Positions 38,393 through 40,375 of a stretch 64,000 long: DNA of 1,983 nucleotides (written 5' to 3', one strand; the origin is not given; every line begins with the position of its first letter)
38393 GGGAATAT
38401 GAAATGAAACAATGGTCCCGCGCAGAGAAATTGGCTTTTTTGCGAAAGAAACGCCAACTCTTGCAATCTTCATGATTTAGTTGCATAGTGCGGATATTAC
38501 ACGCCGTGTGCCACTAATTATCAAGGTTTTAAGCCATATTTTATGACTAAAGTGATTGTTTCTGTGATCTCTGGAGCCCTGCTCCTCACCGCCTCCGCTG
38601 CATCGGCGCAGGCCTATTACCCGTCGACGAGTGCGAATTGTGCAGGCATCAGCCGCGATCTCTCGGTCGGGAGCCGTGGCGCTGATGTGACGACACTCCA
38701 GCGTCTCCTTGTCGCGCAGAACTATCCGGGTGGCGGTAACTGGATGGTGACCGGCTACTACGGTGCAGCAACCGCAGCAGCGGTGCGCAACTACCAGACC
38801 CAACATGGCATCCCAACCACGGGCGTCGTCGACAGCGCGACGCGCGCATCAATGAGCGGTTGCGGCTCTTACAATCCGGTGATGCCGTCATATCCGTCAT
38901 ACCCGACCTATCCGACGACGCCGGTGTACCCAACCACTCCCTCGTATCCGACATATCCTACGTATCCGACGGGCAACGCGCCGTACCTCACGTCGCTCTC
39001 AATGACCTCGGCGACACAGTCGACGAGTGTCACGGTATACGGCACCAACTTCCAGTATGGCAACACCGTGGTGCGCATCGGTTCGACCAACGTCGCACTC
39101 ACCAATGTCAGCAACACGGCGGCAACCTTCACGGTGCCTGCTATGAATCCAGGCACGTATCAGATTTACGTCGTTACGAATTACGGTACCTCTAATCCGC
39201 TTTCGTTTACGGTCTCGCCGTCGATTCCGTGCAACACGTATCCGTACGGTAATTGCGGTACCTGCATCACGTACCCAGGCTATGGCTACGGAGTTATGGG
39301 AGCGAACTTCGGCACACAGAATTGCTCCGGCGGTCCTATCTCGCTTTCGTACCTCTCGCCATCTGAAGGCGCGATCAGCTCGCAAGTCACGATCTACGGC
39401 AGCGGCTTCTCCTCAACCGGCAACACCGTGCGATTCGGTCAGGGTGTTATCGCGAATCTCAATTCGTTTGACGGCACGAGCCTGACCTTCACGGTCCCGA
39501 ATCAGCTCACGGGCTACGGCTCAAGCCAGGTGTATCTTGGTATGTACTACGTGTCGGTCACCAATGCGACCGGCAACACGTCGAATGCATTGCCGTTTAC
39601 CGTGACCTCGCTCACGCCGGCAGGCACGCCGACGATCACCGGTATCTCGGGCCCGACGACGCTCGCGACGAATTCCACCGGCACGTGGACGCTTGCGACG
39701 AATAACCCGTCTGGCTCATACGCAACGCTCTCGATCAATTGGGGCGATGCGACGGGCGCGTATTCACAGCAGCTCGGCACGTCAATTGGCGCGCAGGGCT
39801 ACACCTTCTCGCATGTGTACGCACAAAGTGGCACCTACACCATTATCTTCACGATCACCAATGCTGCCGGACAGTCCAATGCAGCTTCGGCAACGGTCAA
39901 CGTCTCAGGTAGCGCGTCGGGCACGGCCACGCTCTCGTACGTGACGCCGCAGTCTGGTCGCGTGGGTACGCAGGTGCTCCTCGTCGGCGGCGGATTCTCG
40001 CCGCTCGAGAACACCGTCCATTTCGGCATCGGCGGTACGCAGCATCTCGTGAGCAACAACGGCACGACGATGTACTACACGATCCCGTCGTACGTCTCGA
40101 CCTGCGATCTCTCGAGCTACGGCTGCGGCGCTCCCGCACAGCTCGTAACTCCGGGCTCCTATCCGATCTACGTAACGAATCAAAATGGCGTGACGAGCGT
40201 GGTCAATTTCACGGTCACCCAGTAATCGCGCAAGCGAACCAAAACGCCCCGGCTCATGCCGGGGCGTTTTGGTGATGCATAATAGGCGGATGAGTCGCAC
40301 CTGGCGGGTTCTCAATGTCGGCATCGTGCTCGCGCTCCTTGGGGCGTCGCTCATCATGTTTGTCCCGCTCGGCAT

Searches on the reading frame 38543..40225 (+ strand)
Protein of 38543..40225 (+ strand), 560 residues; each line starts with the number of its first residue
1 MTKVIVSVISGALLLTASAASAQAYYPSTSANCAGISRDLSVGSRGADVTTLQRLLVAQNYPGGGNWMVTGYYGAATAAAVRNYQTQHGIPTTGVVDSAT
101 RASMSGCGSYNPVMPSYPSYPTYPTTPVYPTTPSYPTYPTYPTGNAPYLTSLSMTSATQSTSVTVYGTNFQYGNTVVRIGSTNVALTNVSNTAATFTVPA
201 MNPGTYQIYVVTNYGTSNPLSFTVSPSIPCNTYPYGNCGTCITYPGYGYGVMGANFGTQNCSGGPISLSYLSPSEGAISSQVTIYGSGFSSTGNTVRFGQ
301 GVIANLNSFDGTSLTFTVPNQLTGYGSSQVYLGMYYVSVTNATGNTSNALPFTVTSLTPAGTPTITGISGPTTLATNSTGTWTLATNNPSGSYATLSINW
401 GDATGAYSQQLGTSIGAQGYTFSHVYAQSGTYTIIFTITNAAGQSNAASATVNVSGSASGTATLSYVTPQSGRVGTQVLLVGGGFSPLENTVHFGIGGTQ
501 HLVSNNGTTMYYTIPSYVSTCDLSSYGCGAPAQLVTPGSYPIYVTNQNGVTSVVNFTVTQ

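Call 46: search_protein_families(library=ncbifam, proteins=[window:38543-40225:+])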
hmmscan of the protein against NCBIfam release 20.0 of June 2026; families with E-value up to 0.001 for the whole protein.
window:38543-40225:+ (560 aa): 2 families
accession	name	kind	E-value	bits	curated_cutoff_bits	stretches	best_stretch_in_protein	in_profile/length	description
TIGR02869.1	spore_SleB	equivalog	1.9e-08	34.5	236.5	1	40-104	7-68/201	spore cortex-lytic enzyme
NF052377.1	lmo1851_S41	exception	0.00089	18.1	725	0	36-103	380-444/468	lmo1851 family serine protease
